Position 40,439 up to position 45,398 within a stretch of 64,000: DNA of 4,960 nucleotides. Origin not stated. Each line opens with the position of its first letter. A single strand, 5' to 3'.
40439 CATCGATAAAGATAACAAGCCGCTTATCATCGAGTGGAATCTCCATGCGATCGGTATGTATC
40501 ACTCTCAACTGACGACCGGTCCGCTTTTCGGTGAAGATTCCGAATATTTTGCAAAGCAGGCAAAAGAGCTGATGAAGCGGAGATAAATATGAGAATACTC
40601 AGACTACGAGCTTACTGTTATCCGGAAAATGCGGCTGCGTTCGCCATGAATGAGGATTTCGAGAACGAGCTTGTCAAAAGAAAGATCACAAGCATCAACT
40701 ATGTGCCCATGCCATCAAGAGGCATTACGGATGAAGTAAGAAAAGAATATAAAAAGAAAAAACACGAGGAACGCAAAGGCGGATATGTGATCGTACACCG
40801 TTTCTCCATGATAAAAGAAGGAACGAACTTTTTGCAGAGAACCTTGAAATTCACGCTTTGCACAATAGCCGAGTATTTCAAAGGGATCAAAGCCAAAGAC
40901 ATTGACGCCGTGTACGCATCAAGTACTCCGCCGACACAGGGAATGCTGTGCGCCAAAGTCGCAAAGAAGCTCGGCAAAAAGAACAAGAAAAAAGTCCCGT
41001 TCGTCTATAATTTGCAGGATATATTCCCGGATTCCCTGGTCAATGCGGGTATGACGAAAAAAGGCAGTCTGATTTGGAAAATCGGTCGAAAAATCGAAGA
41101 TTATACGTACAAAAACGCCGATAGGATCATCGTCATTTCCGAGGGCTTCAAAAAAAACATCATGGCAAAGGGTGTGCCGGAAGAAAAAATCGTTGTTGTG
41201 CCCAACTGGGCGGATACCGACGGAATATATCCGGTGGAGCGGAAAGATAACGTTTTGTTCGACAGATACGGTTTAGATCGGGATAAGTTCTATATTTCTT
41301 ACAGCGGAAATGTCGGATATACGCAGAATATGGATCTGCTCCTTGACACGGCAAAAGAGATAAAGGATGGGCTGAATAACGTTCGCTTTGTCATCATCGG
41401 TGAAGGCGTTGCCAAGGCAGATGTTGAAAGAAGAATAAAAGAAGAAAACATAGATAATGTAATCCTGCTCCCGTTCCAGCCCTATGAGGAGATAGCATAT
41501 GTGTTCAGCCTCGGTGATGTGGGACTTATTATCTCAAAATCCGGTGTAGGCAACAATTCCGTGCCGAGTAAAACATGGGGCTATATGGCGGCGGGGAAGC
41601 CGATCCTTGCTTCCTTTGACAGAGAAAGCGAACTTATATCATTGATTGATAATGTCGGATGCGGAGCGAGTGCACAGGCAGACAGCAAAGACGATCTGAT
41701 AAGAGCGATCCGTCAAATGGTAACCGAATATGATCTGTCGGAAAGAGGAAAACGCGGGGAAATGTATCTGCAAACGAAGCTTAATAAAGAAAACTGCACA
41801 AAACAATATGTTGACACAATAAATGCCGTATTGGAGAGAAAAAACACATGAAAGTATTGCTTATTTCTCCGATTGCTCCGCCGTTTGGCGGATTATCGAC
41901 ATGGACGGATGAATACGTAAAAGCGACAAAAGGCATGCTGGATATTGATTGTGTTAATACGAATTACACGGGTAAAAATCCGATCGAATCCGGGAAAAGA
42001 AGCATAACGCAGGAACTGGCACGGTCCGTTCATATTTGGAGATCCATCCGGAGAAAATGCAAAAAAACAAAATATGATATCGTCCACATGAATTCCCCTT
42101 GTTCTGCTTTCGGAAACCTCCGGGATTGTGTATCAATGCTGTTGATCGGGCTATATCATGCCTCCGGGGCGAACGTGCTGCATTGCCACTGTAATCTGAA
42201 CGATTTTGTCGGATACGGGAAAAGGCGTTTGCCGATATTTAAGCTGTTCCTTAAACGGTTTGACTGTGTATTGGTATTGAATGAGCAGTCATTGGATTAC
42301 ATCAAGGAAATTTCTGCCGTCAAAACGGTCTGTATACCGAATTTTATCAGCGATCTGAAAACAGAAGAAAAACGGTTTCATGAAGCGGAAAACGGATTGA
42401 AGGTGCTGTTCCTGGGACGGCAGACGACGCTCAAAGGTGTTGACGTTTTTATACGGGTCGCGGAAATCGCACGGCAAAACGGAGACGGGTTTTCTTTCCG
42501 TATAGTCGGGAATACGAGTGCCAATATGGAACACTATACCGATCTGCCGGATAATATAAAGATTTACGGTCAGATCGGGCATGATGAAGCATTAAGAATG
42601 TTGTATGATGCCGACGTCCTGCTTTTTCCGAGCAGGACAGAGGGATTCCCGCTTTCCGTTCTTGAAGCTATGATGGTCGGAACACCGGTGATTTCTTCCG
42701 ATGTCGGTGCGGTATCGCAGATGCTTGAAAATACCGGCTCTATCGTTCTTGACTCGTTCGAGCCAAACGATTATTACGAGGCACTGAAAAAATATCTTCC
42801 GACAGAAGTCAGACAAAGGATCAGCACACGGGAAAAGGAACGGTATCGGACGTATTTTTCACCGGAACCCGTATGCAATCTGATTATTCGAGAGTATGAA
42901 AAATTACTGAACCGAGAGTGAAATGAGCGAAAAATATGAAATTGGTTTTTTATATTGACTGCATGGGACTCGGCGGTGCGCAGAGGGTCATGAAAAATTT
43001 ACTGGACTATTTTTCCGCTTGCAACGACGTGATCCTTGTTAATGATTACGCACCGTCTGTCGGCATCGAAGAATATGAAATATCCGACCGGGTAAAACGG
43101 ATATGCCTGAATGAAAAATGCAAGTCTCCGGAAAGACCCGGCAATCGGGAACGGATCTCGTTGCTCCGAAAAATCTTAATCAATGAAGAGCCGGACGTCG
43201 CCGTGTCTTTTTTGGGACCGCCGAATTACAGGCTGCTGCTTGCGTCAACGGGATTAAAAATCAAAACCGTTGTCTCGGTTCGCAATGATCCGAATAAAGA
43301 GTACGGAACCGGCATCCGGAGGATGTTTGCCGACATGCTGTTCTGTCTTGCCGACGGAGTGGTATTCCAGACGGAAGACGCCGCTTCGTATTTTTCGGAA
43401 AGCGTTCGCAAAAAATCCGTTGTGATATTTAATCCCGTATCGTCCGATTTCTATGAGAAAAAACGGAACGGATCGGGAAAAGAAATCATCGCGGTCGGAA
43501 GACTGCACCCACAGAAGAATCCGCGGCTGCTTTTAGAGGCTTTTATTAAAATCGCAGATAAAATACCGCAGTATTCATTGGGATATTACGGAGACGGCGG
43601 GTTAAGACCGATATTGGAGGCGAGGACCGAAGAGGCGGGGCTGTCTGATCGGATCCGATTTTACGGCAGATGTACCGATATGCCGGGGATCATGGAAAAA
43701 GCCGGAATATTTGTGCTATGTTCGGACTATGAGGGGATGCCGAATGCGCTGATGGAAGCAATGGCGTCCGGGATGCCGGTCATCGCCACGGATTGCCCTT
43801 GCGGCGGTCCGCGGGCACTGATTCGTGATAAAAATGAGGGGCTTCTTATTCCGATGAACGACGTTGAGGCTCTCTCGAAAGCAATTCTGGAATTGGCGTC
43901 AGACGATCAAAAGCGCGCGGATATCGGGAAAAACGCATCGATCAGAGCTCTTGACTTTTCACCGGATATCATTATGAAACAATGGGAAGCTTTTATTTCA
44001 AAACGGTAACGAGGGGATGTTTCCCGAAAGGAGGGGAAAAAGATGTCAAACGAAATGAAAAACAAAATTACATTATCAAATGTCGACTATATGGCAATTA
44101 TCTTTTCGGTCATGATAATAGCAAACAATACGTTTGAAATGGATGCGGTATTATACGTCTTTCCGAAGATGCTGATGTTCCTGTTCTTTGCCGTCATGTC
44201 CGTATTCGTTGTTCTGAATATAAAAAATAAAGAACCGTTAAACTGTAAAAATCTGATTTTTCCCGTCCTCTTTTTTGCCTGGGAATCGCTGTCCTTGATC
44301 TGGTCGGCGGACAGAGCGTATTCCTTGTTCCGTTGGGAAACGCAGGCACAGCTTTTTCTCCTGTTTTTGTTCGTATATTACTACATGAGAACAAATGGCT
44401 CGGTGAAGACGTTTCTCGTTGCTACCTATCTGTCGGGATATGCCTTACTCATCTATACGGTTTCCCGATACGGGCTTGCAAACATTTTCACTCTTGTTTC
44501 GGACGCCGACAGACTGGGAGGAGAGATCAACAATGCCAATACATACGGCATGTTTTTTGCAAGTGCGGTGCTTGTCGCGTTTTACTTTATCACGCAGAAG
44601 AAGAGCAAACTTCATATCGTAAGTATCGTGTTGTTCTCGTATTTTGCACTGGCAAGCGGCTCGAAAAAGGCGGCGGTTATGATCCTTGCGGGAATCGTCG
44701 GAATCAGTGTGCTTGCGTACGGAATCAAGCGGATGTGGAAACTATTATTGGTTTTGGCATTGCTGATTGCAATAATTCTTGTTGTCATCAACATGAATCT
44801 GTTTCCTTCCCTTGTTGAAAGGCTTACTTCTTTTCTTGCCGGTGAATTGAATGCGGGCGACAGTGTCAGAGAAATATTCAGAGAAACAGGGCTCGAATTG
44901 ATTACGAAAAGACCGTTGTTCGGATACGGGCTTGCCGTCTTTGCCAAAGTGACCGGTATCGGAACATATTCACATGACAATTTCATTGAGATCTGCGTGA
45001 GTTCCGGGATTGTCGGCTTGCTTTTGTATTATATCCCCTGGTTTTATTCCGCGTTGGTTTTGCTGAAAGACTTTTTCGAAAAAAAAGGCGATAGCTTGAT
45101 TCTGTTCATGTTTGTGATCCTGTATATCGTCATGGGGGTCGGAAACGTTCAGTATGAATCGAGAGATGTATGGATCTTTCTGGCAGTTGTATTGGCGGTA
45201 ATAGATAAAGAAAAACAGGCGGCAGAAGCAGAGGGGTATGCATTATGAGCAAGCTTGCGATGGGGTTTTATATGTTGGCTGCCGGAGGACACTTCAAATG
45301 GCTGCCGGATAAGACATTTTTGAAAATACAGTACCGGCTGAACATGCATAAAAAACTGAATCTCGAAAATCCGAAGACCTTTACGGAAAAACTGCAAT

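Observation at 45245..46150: TupA-like ATP-grasp amidoligase translationally coupled to the Wzy polymerase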

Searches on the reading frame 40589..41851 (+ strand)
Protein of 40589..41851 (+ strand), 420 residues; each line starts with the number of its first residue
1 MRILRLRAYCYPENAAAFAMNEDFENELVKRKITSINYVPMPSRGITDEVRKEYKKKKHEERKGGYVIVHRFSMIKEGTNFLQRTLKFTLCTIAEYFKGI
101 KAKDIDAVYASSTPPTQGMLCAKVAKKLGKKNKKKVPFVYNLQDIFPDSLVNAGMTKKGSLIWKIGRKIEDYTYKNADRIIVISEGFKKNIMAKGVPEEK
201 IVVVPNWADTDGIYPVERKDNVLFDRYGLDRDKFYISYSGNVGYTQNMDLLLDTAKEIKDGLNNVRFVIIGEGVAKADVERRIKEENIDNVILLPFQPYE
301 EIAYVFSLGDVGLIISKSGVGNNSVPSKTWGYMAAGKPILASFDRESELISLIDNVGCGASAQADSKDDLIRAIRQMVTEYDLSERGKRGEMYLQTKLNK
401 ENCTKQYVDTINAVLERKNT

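Call 4: search_protein_families(library=pfam, proteins=[window:40589-41851:+], max_evalue=0.01)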
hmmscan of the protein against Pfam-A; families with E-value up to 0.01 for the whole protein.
window:40589-41851:+ (420 aa): 4 families
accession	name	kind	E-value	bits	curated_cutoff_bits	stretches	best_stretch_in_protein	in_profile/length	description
PF00534.26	Glycos_transf_1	-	9.8e-16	58.2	26.4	1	225-386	7-164/172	Glycosyl transferases group 1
PF13439.12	Glyco_transf_4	-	5.7e-13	49.7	28.5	1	79-211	47-169/170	Glycosyltransferase Family 4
PF13692.12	Glyco_trans_1_4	-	2.2e-11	44.6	27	1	235-379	3-141/142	Glycosyl transferases group 1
PF13579.12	Glyco_trans_4_4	-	3.3e-11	44.2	29.7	1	92-207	62-158/158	Glycosyl transferase 4-like domain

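Call 5: search_protein_families(library=ncbifam, proteins=[window:40589-41851:+], max_evalue=0.01)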
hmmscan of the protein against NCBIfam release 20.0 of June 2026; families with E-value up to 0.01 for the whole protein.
window:40589-41851:+ (420 aa): 14 families
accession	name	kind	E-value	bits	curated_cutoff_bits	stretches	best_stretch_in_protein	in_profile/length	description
NF007640.0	PRK10307.1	subfamily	9e-47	159.9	276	1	119-416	117-409/411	WcaI family glycosyltransferase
TIGR04007.1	wcaI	equivalog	1e-34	119.9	800.45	1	119-411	116-405/407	colanic acid biosynthesis glycosyltransferase WcaI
TIGR04063.1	stp3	hypoth_equivalog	8.6e-32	110.5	442.05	1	57-414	46-395/397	TIGR04063 family PEP-CTERM/XrtA system glycosyltransferase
NF012028.0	PRK15484.1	subfamily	2.1e-10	40.3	618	1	170-413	133-377/380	lipopolysaccharide N-acetylglucosaminyltransferase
TIGR04157.1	glyco_rSAM_CFB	subfamily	3.5e-10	39.4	400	1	169-316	162-308/406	TIGR04157 family glycosyltransferase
TIGR02149.1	glgA_Coryne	subfamily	5.7e-10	38.9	302.4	1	166-263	134-234/391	glycogen synthase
NF049988.1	MGlcDAGSynMgs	equivalog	1.4e-08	34.6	400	1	93-344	75-321/398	alpha-monoglucosyldiacylglycerol synthase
TIGR03088.1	stp2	hypoth_equivalog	8.1e-08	31.7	409.05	1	195-412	156-371/374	TIGR03088 family PEP-CTERM/XrtA system glycosyltransferase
TIGR03999.1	thiol_BshA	equivalog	4e-07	29.3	273.7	1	168-318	136-282/375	N-acetyl-alpha-D-glucosaminyl L-malate synthase BshA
NF053787.1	GlcN_PG_synth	equivalog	7.9e-07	28.2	480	1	173-414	140-359/361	N-acetylglucosaminyl phosphatidylglycerol synthase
NF050063.1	ProtGlycPglJ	equivalog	2.5e-05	23.6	500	1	162-385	130-337/363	N-acetylgalactosamine-N,N'-diacetylbacillosaminyl-diphospho-undecaprenol 4-alpha-N-acetylgalactosaminyltransferase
NF007396.0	PRK09922.1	equivalog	0.001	18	385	1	173-292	132-240/361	lipopolysaccharide 1,6-galactosyltransferase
NF041010.1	glycosy_Agl16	equivalog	0.0011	17.9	575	1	164-218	118-176/352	glycosylation protein Agl16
NF038295.1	EPS_HpsP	equivalog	0.0028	16.7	550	0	218-411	192-384/388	hormogonium polysaccharide biosynthesis glycosyltransferase HpsP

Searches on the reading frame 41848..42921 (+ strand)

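Call 4: search_protein_families(library=pfam, proteins=[window:41848-42921:+], max_evalue=0.01)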
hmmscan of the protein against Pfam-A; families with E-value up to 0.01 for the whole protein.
window:41848-42921:+ (357 aa): 6 families
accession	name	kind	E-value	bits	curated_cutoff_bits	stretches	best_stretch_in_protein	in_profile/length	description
PF00534.26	Glycos_transf_1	-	5.7e-25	88.3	26.4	1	174-328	5-168/172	Glycosyl transferases group 1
PF13692.12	Glyco_trans_1_4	-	4.8e-24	85.7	27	1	185-316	3-139/142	Glycosyl transferases group 1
PF20706.3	GT4-conflict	-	2.9e-12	46.7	26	1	159-295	172-322/385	Family 4 Glycosyltransferase in conflict systems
PF13439.12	Glyco_transf_4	-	6.1e-07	30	28.5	1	51-167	48-166/170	Glycosyltransferase Family 4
PF13524.12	Glyco_trans_1_2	-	2.8e-06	27.8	25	1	209-339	10-135/144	Glycosyl transferase-like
PF13579.12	Glyco_trans_4_4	-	0.008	17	29.7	0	61-165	57-157/158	Glycosyl transferase 4-like domain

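Call 5: search_protein_families(library=ncbifam, proteins=[window:41848-42921:+], max_evalue=0.01)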
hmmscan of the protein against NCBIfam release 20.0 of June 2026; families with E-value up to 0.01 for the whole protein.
window:41848-42921:+ (357 aa): 38 families (the best 25 are shown)
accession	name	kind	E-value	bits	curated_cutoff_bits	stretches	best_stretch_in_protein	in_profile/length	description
NF038295.1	EPS_HpsP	equivalog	3.3e-15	56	550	1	164-353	188-387/388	hormogonium polysaccharide biosynthesis glycosyltransferase HpsP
NF047684.1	TeichurnBiosyTuaC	equivalog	1.1e-14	54.2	550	1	181-353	217-389/391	teichuronic acid biosynthesis protein TuaC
NF041876.1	EPS_EpsE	equivalog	2.8e-14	53.2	400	1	175-330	206-373/389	exopolysaccharide biosynthesis GT4 family glycosyltransferase EpsE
NF046085.1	XrtY_assoc_Gly1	equivalog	5.8e-14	51.7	400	1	148-354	172-385/387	XrtY-associated glycosyltransferase XYAG1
TIGR04047.1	MSMEG_0565_glyc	hypoth_equivalog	1.2e-13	50.9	259.85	1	235-331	257-353/373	MSMEG_0565 family glycosyltransferase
NF053787.1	GlcN_PG_synth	equivalog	1.5e-13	50.4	480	1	185-354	199-360/361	N-acetylglucosaminyl phosphatidylglycerol synthase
TIGR03449.1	mycothiol_MshA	equivalog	1.6e-13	50.4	462.5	1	181-353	218-403/406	D-inositol-3-phosphate glycosyltransferase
TIGR04157.1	glyco_rSAM_CFB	subfamily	4.1e-12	45.8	400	1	133-306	165-352/406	TIGR04157 family glycosyltransferase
TIGR03088.1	stp2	hypoth_equivalog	7.3e-12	45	409.05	1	199-353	214-369/374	TIGR03088 family PEP-CTERM/XrtA system glycosyltransferase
NF038255.1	exopoly_VpsD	equivalog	3.1e-11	42.8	300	1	59-353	85-375/381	VpsD family glycosyltransferase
TIGR04005.1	wcaL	equivalog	3.3e-10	39.4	537.6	1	131-298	168-348/406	colanic acid biosynthesis glycosyltransferase WcaL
NF038011.1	PelF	equivalog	3.7e-10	39.4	100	1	157-295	279-424/489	GT4 family glycosyltransferase PelF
TIGR03999.1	thiol_BshA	equivalog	4.8e-10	38.9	273.7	1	226-345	246-365/375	N-acetyl-alpha-D-glucosaminyl L-malate synthase BshA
NF041010.1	glycosy_Agl16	equivalog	3.1e-09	36.2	575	1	40-335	38-334/352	glycosylation protein Agl16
NF047880.1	glyco_SdgA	exception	1.2e-08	34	800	1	135-295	266-431/488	serine-aspartate repeat adhesin O-glycosyltransferase SdgA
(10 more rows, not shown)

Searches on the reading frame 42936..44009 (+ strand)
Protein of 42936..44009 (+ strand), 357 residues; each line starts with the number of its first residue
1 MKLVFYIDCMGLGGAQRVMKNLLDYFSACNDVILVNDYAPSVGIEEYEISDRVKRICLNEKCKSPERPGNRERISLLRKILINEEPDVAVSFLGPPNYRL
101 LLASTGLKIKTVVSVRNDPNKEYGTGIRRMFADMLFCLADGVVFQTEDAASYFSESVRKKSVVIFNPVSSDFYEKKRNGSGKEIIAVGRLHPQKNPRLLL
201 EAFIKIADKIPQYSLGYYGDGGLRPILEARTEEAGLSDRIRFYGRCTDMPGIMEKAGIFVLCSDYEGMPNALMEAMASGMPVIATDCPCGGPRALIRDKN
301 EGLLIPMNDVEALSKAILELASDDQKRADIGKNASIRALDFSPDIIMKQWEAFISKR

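Call 4: search_protein_families(library=pfam, proteins=[window:42936-44009:+], max_evalue=0.01)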
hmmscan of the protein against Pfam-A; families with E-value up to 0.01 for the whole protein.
window:42936-44009:+ (357 aa): 3 families
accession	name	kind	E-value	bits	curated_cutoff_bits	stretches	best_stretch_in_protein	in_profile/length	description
PF00534.26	Glycos_transf_1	-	2.5e-36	125.2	26.4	1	175-334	9-169/172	Glycosyl transferases group 1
PF13692.12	Glyco_trans_1_4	-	5.2e-34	118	27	1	182-323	2-142/142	Glycosyl transferases group 1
PF13439.12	Glyco_transf_4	-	3.7e-07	30.8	28.5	1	13-170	2-168/170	Glycosyltransferase Family 4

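Call 5: search_protein_families(library=ncbifam, proteins=[window:42936-44009:+], max_evalue=0.01)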
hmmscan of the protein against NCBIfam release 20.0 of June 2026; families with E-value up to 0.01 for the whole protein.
window:42936-44009:+ (357 aa): 32 families (the best 25 are shown)
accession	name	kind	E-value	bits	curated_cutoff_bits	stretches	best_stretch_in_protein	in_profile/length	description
NF050056.1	ProtGlycPglH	equivalog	2.7e-39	135.2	600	1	1-355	1-351/354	GalNAc-alpha-(1->4)-GalNAc-alpha-(1->3)-diNAcBac-PP-undecaprenol alpha-1,4-N-acetyl-D-galactosaminyltransferase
TIGR03088.1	stp2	hypoth_equivalog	3.3e-32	111.9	409.05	1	181-350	194-366/374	TIGR03088 family PEP-CTERM/XrtA system glycosyltransferase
NF050063.1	ProtGlycPglJ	equivalog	1.7e-31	109.7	500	1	2-349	3-358/363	N-acetylgalactosamine-N,N'-diacetylbacillosaminyl-diphospho-undecaprenol 4-alpha-N-acetylgalactosaminyltransferase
NF041876.1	EPS_EpsE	equivalog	8.5e-26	91.1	400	1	172-335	205-373/389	exopolysaccharide biosynthesis GT4 family glycosyltransferase EpsE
NF047880.1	glyco_SdgA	exception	2.6e-22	79.1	800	1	157-354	287-487/488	serine-aspartate repeat adhesin O-glycosyltransferase SdgA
TIGR03999.1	thiol_BshA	equivalog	1.6e-21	76.7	273.7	1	180-354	198-370/375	N-acetyl-alpha-D-glucosaminyl L-malate synthase BshA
NF007396.0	PRK09922.1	equivalog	4.1e-21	75.2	385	1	160-329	159-332/361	lipopolysaccharide 1,6-galactosyltransferase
NF047881.1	glyco_SdgB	exception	6.1e-18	64.8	800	1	172-354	312-493/496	serine-aspartate repeat adhesin O-glycosyltransferase SdgB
TIGR02918.1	TIGR02918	equivalog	9e-17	60.9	574.6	1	152-355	288-498/500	accessory Sec system glycosyltransferase GtfA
TIGR04348.1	TIGR04348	equivalog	6e-15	55.1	300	1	138-354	95-308/310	selenoneine biosynthesis selenosugar synthase SenB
NF038229.1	Glyco4_Geo_Pelo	equivalog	8e-15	54.7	400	1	246-343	228-322/338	GPMC system family 4 glycosyltransferase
NF011726.0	PRK15179.1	equivalog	1.6e-14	53.1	733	1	184-316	520-652/694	Vi polysaccharide biosynthesis protein TviE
NF012034.0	PRK15490.1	equivalog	1.2e-13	50.4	813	1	175-293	392-508/578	Vi polysaccharide biosynthesis glycosyltransferase TviE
TIGR03449.1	mycothiol_MshA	equivalog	3.2e-13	49.4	462.5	1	184-344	223-390/406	D-inositol-3-phosphate glycosyltransferase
TIGR04005.1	wcaL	equivalog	7.4e-13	48.1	537.6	1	176-334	217-382/406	colanic acid biosynthesis glycosyltransferase WcaL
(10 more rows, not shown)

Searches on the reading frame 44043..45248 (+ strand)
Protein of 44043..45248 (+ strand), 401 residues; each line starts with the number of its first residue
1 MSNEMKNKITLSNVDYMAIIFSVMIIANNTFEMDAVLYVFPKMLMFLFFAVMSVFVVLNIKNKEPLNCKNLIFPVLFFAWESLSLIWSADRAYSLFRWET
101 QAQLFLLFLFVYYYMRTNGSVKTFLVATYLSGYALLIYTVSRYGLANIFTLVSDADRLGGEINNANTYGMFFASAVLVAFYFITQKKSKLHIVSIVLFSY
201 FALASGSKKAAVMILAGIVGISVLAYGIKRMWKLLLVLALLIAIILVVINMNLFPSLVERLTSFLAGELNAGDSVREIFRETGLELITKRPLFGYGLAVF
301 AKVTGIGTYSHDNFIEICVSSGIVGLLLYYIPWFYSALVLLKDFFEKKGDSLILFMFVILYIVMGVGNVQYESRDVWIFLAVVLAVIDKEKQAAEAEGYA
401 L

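Call 4: search_protein_families(library=pfam, proteins=[window:44043-45248:+], max_evalue=0.01)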
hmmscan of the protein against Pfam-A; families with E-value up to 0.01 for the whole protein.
window:44043-45248:+ (401 aa): 1 family
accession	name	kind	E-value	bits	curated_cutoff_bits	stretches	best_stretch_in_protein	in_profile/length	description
PF04932.20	Wzy_C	-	3.9e-12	46.6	31.7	1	194-329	2-148/149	O-Antigen ligase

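Call 5: search_protein_families(library=ncbifam, proteins=[window:44043-45248:+], max_evalue=0.01)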
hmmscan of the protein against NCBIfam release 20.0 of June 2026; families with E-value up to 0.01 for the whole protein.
window:44043-45248:+ (401 aa): 2 families
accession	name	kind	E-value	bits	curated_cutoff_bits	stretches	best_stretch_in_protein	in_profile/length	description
TIGR03097.1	PEP_O_lig_1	hypoth_equivalog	9.6e-05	21.4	188.1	1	48-336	51-344/408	putative O-glycosylation ligase, exosortase A system-associated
TIGR04370.1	glyco_rpt_poly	subfamily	0.00021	20.4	40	1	124-254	93-237/396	oligosaccharide repeat unit polymerase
